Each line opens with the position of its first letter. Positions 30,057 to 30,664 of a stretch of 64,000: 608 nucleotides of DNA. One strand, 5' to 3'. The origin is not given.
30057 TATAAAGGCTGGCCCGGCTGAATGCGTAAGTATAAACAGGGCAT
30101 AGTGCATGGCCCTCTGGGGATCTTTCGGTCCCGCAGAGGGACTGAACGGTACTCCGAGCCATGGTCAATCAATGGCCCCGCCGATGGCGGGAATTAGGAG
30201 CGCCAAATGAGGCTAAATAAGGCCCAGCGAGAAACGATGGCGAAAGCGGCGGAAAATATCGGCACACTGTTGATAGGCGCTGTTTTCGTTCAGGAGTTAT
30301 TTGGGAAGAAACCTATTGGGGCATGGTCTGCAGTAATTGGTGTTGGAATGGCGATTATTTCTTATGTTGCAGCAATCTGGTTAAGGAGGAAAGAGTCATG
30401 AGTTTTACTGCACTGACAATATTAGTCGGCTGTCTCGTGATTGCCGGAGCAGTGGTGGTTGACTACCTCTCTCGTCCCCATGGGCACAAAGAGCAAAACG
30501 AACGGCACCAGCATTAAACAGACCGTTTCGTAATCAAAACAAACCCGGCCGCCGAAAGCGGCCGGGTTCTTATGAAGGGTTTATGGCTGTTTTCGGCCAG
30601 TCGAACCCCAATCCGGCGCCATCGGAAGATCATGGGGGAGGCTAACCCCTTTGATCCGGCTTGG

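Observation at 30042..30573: Self-contained two-gene small-membrane-protein cassette occupying the place of the RT ORF in domain IV of a group II intron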

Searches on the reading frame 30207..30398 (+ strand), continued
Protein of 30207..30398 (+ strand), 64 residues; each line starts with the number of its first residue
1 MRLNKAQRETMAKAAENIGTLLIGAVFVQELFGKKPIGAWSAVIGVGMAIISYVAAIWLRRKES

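Call 90: search_protein_families(library=padloc, alignment_id=A10, max_evalue=1)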
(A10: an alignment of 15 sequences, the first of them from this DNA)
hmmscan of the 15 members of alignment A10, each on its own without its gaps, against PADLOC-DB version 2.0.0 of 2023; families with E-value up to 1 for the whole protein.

A. member 1, seq(64 aa): 0 families

B. families by the number of members that match (of 15 scanned): 1 family
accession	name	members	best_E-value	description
PDLC00703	Effector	1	0.026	2TM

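Call 95: predict_structure(alignment_id=A10)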
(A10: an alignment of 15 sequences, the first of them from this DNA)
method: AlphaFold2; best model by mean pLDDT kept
length: 64 residues; sequences in the alignment: 15
mean_pLDDT: 86.7   pTM: 0.66
mean pLDDT of the five models: 86.7, 85.8, 85.8, 77.5, 73.2
residues with pLDDT >= 90: 31; 70-90: 29; 50-70: 3; < 50: 1
segments of 3 or more residues with pLDDT < 50: none
pLDDT, mean of each block of 10 residues (from residue 1): 83 92 90 85 90 90 63
secondary structure, 60 per line:
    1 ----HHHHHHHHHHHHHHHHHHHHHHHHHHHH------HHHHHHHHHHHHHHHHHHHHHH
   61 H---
elements in order: H5-32 H39-61
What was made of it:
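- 30207..30401 (+): ORF1, 64 aa, helical hairpin membrane protein (N-terminal amphipathic helix running into TM1, then TM2). AlphaFold pLDDT 86.7, helices 5-32 and 39-61 (call 95).
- On Type I toxin-antitoxin: ORF1 is a helical hairpin (call 95).
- Tried and rejected: The ORF1 model is a confident helical hairpin (call 95).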

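Call 98: fold_search(model_id=the predicted structure, library=pdb)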
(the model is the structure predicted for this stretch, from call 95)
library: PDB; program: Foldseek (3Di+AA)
matches with E <= 10: 172; with E <= 0.001: 0
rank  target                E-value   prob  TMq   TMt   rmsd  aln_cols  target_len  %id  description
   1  6gyb_C                1.4e+00  0.33  0.40  0.18   4.8        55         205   13  Cryo-EM structure of the bacteria-killing type IV secretion system core complex from Xanthomonas citri (released 2018-10-24)
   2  8b6h_EQ               1.5e+00  0.66  0.50  0.30   4.5        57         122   19  Cryo-EM structure of cytochrome c oxidase dimer (complex IV) from respiratory supercomplex of Tetrahymena thermophila (released 2023-03-29)
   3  6iok_I                1.6e+00  0.80  0.66  0.16   4.1        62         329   11  Cryo-EM structure of multidrug efflux pump MexAB-OprM (0 degree state) (released 2019-04-03)
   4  8b6l_L                1.7e+00  0.92  0.71  0.60   2.6        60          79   15  Subtomogram average of the human Sec61-TRAP-OSTA-translocon (released 2022-12-07)
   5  2gta_B                1.7e+00  0.60  0.50  0.36   4.2        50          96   24  Crystal Structure of the putative pyrophosphatase YPJD from Bacillus subtilis. Northeast Structural Genomics Consortiu (released 2006-05-23)
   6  5los                  1.7e+00  0.18  0.35  0.27   6.0        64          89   20  Piriformospora indica PIIN_05872 (released 2018-05-02)
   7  8hhl_A                1.9e+00  0.87  0.68  0.09   2.9        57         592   21  Cryo-EM structure of the Cas12m2-crRNA-target DNA full R-loop complex (released 2023-04-12)
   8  7tgh_T7               1.9e+00  0.63  0.52  0.28   4.5        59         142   19  Cryo-EM structure of respiratory super-complex CI+III2 from Tetrahymena thermophila (released 2022-04-06)
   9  8jjr_r                1.9e+00  0.16  0.38  0.25   4.6        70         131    8  Cryo-EM structure of Symbiodinium photosystem I (released 2024-05-15)
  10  6iok_J                2.1e+00  0.72  0.66  0.16   4.1        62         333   11  Cryo-EM structure of multidrug efflux pump MexAB-OprM (0 degree state) (released 2019-04-03)
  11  7n0e_B                2.1e+00  0.25  0.36  0.15   5.7        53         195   19  Co-complex of the histidine kinase region of RetS and the dimerization and histidine phosphotransfer domain of GacS (released 2022-03-09)
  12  8gym_Z1               2.1e+00  0.21  0.38  0.28   6.2        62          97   11  Cryo-EM structure of Tetrahymena thermophila respiratory mega-complex MC IV2+(I+III2+II)2 (released 2023-06-14)
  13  5hyl_C                2.2e+00  0.80  0.61  0.30   2.0        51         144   12  Crystal structure of DR2231_E47A mutant in complex with dUMPNPP and magnesium (released 2016-10-26)
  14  2f1m_D                2.2e+00  0.77  0.65  0.21   2.6        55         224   14  Conformational flexibility in the multidrug efflux system protein AcrA (released 2006-03-21)
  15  2js5_MODEL_1_A        2.2e+00  0.72  0.68  0.63   2.9        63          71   14  NMR Structure of protein Q60C73_METCA. Northeast Structural Genomics Consortium target McR1 (released 2007-07-31)
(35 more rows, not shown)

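Call 99: fold_search(model_id=the predicted structure, library=viral)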
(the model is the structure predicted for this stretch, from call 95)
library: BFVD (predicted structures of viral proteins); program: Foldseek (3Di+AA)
matches with E <= 10: 579; with E <= 0.001: 0
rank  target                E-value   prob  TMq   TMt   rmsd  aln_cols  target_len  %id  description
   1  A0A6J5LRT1            3.6e-01  1.00  0.74  0.72   3.3        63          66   19  Uncharacterized protein [uncultured Caudovirales phage]
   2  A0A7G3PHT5            4.3e-01  0.89  0.54  0.24   3.2        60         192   12  Uncharacterized protein [Sphingomonas phage vB_StuS_MMDA13]
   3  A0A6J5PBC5            5.1e-01  0.77  0.46  0.44   5.8        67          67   19  Uncharacterized protein [uncultured Caudovirales phage]
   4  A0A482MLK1            5.8e-01  1.00  0.77  0.60   1.8        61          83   16  Uncharacterized protein [Burkholderia phage BcepSauron]
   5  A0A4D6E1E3            5.8e-01  0.99  0.73  0.81   1.7        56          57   16  Uncharacterized protein [Streptomyces phage Circinus]
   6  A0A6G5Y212            6.1e-01  0.99  0.65  0.80   2.1        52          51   15  (no name in the UniProt tables at hand)
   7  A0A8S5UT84            6.1e-01  0.92  0.63  0.63   4.6        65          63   20  Uncharacterized protein [Siphoviridae sp. ctEZK6]
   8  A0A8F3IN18            6.5e-01  0.96  0.70  0.51   3.1        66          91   17  (no name in the UniProt tables at hand)
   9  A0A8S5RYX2            6.5e-01  0.95  0.66  0.66   4.2        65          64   18  Uncharacterized protein [Myoviridae sp. ctNQV2]
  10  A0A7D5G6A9            7.3e-01  0.98  0.79  0.80   2.3        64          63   11  Uncharacterized protein [Synechococcus phage S-CAM7]
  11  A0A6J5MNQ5            7.7e-01  0.97  0.73  0.70   2.9        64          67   20  Uncharacterized protein [uncultured Caudovirales phage]
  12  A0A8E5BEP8            7.7e-01  0.97  0.73  0.57   3.5        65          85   12  (no name in the UniProt tables at hand)
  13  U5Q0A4                8.2e-01  0.99  0.73  0.72   2.0        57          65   12  Uncharacterized protein [Bacillus phage Slash]
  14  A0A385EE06            8.7e-01  0.99  0.81  0.78   2.8        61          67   18  Uncharacterized protein [Caulobacter phage CcrPW]
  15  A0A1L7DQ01            9.2e-01  0.98  0.77  0.69   2.1        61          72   18  (no name in the UniProt tables at hand)
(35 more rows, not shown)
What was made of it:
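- Structure searches gave nothing significant (calls 98, 99).
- Tried and rejected: Foldseek found nothing below E 0.3 in PDB or BFVD (calls 98, 99).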

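Call 102: search_dna_similar(query=window:30207-30398:+, collection=plasmids, mode=protein, max_evalue=10, max_rows=10)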
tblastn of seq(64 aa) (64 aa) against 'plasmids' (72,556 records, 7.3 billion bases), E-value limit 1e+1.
Records with a match: 7; places in all: 7; records where one place covers at least 80% of the query: 5.
Best place of each record, by identity: <60% 7.
By first word of the organism name: Vibrio 3; Roseovarius 2; Fulvitalea 1; Neorhizobium 1.
By predicted mobility (MOB-suite, as given by PLSDB): non-mobilizable 5; conjugative 2.
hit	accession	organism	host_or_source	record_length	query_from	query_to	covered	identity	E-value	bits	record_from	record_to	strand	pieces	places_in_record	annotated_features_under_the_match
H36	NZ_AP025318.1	Fulvitalea axinellae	-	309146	5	57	83%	32.2%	6e+0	31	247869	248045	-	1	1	efflux RND transporter permease subunit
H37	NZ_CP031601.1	Roseovarius indicus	pure culture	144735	2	46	70%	37.8%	9e+0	30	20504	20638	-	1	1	integrase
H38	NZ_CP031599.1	Roseovarius indicus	pure culture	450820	2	46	70%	37.8%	9e+0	30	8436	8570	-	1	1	integrase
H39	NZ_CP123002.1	Neorhizobium petrolearium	single cell,petroleum contaminated soil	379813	2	59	91%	29.3%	8e+0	31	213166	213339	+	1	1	none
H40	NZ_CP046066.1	Vibrio sp. THAF191d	pure culture,Surface of a polyethylene ...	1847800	3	58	88%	23.2%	8e+0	30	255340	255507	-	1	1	none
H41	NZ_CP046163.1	Vibrio sp. THAF191c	pure culture,Surface of a polyethylene ...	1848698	3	58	88%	23.2%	8e+0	30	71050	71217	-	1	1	none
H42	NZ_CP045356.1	Vibrio sp. THAF64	pure culture,Surface of a sandy ...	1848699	3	58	88%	23.2%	8e+0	30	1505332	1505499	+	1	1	none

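Call 103: search_dna_similar(query=window:30207-30398:+, collection=phages, mode=protein, max_evalue=10, max_rows=10)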
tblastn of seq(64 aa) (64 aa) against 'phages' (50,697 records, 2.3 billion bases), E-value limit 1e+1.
No match.

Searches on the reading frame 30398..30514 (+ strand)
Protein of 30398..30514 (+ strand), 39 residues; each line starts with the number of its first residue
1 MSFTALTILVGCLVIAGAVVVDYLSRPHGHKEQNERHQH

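Call 7: search_protein_families(library=pfam, proteins=[window:30398-30514:+], max_evalue=10)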
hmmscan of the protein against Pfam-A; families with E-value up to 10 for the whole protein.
seq(39 aa): 0 families

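Call 20: search_protein_families(library=phrogs, proteins=[window:30398-30514:+], max_evalue=10)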
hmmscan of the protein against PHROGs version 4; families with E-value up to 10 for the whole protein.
seq(39 aa): 3 families
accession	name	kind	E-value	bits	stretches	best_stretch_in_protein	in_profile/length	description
phrog_10987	-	unknown function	0.18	12.6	1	6-23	14-31/35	-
phrog_18141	-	unknown function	0.25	12.2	1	10-38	35-63/85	-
phrog_32972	-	unknown function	0.28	12.3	1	3-33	15-45/96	-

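Call 21: search_protein_families(library=ncbifam, proteins=[window:30398-30514:+], max_evalue=10)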
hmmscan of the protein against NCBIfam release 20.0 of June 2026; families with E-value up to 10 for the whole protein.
seq(39 aa): 0 families
